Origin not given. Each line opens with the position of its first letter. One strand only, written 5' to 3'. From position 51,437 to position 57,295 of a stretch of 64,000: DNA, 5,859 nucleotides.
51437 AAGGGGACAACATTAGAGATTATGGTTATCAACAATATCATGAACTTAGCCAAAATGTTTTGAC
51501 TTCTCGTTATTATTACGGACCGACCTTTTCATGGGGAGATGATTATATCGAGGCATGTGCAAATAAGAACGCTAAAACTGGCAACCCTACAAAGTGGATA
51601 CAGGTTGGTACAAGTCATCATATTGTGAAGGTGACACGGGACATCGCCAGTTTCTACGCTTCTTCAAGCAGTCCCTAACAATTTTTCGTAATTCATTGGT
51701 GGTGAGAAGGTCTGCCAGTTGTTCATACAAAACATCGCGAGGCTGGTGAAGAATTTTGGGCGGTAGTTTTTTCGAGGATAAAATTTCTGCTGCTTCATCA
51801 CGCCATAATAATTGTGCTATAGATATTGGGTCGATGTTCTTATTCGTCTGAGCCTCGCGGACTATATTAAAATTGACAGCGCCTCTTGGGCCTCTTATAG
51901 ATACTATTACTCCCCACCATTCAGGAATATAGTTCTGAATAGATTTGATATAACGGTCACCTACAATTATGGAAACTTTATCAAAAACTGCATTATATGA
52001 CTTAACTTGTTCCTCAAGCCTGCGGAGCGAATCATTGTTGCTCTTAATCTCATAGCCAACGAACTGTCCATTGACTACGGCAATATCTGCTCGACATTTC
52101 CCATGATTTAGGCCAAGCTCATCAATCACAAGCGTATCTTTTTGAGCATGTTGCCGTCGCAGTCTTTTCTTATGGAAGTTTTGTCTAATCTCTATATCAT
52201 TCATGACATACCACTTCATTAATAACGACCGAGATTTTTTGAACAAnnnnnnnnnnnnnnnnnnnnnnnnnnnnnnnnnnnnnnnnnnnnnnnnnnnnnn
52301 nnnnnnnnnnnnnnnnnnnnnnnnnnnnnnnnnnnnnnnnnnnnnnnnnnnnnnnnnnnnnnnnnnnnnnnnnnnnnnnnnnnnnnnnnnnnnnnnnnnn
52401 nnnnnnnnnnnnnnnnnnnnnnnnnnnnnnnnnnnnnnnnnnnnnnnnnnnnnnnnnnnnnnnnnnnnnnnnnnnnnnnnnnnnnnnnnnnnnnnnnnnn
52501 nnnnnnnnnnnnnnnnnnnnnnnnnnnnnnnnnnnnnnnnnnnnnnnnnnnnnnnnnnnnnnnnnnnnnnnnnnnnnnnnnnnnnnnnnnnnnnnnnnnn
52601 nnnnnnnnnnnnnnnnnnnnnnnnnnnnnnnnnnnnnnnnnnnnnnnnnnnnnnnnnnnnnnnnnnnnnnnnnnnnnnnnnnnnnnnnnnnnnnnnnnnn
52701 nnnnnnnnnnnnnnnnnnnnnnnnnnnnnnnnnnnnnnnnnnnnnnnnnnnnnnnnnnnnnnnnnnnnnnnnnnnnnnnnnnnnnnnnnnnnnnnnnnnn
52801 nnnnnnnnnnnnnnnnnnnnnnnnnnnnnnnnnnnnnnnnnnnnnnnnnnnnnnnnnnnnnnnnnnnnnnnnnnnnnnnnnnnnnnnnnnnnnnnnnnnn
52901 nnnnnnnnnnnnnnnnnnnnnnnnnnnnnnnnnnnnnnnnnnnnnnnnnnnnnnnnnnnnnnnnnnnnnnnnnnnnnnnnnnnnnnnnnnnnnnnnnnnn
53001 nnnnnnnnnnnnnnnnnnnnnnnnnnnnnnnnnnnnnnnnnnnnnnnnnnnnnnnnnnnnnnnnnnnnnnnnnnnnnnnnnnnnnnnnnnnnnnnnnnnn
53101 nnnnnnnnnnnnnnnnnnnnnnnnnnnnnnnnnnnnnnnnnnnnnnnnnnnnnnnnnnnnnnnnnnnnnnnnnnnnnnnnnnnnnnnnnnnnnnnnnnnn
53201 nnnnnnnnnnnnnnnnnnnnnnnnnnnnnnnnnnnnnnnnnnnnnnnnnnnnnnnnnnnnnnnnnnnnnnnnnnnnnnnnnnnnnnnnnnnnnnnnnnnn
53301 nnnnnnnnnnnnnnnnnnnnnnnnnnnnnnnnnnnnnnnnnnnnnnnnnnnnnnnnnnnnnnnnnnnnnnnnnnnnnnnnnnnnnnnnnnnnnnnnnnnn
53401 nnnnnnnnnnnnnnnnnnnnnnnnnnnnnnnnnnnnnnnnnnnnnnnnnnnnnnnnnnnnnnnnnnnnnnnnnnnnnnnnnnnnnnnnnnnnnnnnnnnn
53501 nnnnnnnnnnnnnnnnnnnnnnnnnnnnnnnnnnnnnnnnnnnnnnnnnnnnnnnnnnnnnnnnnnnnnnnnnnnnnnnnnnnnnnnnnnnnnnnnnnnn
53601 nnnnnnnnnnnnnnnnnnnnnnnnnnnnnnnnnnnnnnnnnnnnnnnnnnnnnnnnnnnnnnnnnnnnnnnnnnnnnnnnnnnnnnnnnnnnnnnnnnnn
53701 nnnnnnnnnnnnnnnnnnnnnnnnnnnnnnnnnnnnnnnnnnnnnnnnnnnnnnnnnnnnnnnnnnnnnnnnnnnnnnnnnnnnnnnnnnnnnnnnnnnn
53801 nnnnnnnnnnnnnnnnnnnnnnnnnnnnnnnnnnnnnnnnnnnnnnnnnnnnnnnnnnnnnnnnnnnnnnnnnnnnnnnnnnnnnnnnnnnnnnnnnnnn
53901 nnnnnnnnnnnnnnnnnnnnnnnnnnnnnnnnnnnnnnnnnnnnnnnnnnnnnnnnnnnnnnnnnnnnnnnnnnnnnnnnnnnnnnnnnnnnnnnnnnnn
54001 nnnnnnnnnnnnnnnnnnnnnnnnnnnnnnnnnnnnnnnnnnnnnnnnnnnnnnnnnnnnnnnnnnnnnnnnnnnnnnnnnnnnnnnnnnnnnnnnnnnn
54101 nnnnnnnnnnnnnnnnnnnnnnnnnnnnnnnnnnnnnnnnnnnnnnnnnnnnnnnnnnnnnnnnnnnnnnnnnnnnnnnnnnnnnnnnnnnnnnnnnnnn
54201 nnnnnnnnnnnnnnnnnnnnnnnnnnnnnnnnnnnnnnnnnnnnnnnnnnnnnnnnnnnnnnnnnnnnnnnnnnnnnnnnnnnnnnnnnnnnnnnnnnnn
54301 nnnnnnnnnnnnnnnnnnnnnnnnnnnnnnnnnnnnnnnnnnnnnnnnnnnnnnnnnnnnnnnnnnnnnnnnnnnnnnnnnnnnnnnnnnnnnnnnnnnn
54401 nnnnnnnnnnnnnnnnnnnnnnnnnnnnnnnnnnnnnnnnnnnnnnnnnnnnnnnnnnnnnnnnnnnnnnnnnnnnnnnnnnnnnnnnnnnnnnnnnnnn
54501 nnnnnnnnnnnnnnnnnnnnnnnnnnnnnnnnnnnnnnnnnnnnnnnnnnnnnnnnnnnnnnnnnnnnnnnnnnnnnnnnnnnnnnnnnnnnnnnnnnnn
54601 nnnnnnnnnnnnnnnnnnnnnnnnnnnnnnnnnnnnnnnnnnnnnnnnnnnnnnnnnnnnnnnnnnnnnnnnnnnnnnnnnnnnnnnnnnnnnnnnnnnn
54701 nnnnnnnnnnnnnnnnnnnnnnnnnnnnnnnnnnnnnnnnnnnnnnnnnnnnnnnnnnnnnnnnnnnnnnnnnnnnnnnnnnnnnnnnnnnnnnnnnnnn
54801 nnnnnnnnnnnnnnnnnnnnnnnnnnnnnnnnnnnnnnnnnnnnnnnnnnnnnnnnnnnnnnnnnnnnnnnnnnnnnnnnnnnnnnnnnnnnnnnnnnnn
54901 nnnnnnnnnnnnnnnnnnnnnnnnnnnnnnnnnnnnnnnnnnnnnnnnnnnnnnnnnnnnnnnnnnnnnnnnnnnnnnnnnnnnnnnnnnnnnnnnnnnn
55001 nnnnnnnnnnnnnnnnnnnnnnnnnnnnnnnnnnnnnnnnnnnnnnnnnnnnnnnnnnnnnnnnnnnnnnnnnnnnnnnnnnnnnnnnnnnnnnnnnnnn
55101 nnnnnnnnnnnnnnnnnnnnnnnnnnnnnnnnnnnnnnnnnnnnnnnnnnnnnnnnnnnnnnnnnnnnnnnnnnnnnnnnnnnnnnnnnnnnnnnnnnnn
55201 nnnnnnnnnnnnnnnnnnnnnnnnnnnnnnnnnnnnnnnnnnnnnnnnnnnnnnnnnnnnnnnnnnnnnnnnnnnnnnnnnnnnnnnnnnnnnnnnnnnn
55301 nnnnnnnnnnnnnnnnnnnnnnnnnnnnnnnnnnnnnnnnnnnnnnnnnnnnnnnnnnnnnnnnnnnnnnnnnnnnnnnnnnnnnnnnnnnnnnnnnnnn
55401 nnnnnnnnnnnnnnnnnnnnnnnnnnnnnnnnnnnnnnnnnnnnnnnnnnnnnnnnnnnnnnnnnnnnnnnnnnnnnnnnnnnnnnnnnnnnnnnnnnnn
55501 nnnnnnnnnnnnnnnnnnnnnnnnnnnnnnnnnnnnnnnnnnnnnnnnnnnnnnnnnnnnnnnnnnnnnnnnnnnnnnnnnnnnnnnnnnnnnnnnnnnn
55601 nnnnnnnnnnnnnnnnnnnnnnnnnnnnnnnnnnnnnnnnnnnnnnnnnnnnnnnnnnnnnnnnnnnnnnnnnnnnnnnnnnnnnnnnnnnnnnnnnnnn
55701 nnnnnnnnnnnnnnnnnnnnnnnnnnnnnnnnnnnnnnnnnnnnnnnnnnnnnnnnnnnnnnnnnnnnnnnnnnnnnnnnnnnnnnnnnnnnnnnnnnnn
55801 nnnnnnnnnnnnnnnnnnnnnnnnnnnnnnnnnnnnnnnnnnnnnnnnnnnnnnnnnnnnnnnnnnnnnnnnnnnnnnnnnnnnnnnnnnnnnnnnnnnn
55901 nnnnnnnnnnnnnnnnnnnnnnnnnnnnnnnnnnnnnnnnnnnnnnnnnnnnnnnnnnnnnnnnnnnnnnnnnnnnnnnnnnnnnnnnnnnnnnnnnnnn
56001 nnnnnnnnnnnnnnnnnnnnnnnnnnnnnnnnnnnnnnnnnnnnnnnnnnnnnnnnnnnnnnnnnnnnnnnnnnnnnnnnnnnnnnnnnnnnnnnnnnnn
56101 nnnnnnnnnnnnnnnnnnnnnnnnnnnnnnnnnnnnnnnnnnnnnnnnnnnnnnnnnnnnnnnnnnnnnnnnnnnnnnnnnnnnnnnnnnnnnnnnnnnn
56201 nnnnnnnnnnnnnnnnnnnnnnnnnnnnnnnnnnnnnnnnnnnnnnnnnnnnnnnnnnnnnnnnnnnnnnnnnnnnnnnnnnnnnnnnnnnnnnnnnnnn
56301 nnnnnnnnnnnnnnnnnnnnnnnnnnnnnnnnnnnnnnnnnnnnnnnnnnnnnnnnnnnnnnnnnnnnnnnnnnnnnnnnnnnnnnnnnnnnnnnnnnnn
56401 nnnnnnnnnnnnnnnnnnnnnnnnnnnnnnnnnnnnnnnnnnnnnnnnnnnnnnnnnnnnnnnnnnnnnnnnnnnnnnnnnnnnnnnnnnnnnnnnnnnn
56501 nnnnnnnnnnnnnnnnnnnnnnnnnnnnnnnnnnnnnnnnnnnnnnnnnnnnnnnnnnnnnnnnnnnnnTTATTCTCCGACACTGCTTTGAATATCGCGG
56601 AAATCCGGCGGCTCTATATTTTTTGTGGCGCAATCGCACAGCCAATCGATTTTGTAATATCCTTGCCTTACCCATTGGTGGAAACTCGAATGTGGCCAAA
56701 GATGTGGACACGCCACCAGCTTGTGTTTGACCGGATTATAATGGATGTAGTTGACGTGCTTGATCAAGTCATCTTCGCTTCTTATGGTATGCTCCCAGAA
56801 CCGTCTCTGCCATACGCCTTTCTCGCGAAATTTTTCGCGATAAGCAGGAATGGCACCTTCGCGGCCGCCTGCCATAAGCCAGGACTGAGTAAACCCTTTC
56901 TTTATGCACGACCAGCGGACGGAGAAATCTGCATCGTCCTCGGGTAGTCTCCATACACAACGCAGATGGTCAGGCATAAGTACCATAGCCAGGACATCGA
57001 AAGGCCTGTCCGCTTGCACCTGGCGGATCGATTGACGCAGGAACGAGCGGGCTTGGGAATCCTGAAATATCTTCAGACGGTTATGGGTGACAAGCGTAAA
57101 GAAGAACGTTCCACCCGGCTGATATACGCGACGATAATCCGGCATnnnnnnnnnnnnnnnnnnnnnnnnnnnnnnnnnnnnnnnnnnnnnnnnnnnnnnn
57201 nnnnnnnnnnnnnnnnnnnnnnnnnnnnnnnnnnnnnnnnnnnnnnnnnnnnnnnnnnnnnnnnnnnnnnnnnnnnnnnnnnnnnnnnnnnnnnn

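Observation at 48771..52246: Candidate undescribed immunity-type module: minimal NTase + XRE-ImmA/IrrE fusion + Beta-protein-family gene, with a convergent sce7726-like PD-(D/E)xK nuclease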

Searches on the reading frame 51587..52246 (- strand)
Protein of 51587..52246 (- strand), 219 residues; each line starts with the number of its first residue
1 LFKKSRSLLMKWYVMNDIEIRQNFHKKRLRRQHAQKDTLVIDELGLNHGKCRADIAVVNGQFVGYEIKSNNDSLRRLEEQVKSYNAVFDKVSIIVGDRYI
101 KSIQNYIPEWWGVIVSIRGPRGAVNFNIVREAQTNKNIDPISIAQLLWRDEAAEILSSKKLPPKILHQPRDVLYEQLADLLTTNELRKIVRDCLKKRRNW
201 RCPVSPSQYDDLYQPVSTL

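Call 3: search_protein_families(library=pfam, proteins=[window:51587-52246:-], max_evalue=0.01)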
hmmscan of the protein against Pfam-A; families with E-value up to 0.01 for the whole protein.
window:51587-52246:- (219 aa): 0 families

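Call 4: search_protein_families(library=ncbifam, proteins=[window:51587-52246:-], max_evalue=0.01)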
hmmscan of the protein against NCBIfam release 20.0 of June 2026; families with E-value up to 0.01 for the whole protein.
window:51587-52246:- (219 aa): 2 families
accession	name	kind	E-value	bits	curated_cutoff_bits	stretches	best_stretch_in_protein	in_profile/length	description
NF033832.1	sce7726_fam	subfamily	5.3e-55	186.2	70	1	15-198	1-183/184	sce7726 family protein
NF006327.0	PRK08557.1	equivalog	0.0085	14.9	366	0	11-91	71-148/415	hypothetical protein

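Call 5: search_protein_families(library=padloc, proteins=[window:51587-52246:-], max_evalue=0.01)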
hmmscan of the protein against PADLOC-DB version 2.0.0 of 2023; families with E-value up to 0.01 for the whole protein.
window:51587-52246:- (219 aa): 1 family
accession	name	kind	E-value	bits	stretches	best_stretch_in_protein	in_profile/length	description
PDLC02989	cll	-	3.3e-33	113.6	1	28-197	17-183/265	-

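Call 39: search_solved_structures(query=window:51587-52246:-, max_evalue=10)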
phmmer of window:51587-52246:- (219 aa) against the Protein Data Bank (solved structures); distinct sequences matched with E-value up to 10: 0.

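Call 83: search_solved_structures(query=A5, max_evalue=10, show_alignments=2)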
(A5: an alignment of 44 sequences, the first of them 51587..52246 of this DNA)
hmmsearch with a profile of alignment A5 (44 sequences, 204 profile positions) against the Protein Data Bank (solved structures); distinct sequences matched with E-value up to 10: 0.

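Call 84: search_protein_families(library=phrogs, proteins=[window:51587-52204:-], max_evalue=0.001)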
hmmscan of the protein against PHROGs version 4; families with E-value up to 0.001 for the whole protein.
window:51587-52204:- (205 aa): 1 family
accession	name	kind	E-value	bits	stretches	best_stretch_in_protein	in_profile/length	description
phrog_984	-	unknown function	4.5e-42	145.5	1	1-187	5-215/230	-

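Call 85: search_protein_families(library=pfam, alignment_id=A5, max_evalue=5)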
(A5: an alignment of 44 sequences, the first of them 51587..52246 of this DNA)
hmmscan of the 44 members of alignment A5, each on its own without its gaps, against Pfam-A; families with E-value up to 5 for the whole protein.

A. member 1, window:51587-52246:- (219 aa): 0 families

B. families by the number of members that match (of 44 scanned): 17 families
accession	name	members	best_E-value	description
PF00449.26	Urease_alpha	3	0.027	Urease alpha-subunit, N-terminal domain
PF14111.12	DUF4283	1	0.0025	Domain of unknown function (DUF4283)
PF17799.7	RRM_Rrp7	1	0.011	Rrp7 RRM-like N-terminal domain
PF08181.16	DegQ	1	0.017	DegQ (SacQ) family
PF12096.13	DUF3572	1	0.025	Protein of unknown function (DUF3572)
PF18574.7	zf_C2HC_14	1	0.038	C2HC Zing finger domain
PF21559.3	Reb1_MybAD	1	0.058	DNA-binding protein reb1, Myb-associated domain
PF19371.4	DUF5946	1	0.067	Family of unknown function (DUF5946)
PF13588.12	HSDR_N_2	1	0.078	Type I restriction enzyme R protein N terminus (HSDR_N)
PF03682.18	UPF0158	1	0.081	Uncharacterised protein family (UPF0158)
PF00004.35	AAA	1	0.081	ATPase family associated with various cellular activities (AAA)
PF20252.3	BIG2_C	1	0.091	BIG2 C-terminal domain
PF01930.23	Cas_Cas4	1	0.12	Domain of unknown function DUF83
PF08344.16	TRP_2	1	0.14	Transient receptor ion channel II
PF14631.11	FancD2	1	0.19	Fanconi anaemia protein FancD2 nuclease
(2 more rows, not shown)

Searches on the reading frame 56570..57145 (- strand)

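Call 91: search_protein_families(library=pfam, proteins=[window:56570-57145:-], max_evalue=0.001)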
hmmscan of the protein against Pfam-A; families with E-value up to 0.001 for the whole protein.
window:56570-57145:- (191 aa): 1 family
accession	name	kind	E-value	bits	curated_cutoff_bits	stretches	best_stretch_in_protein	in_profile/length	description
PF01797.21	Y1_Tnp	-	4.2e-07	30.6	23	1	16-136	9-120/121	Transposase IS200 like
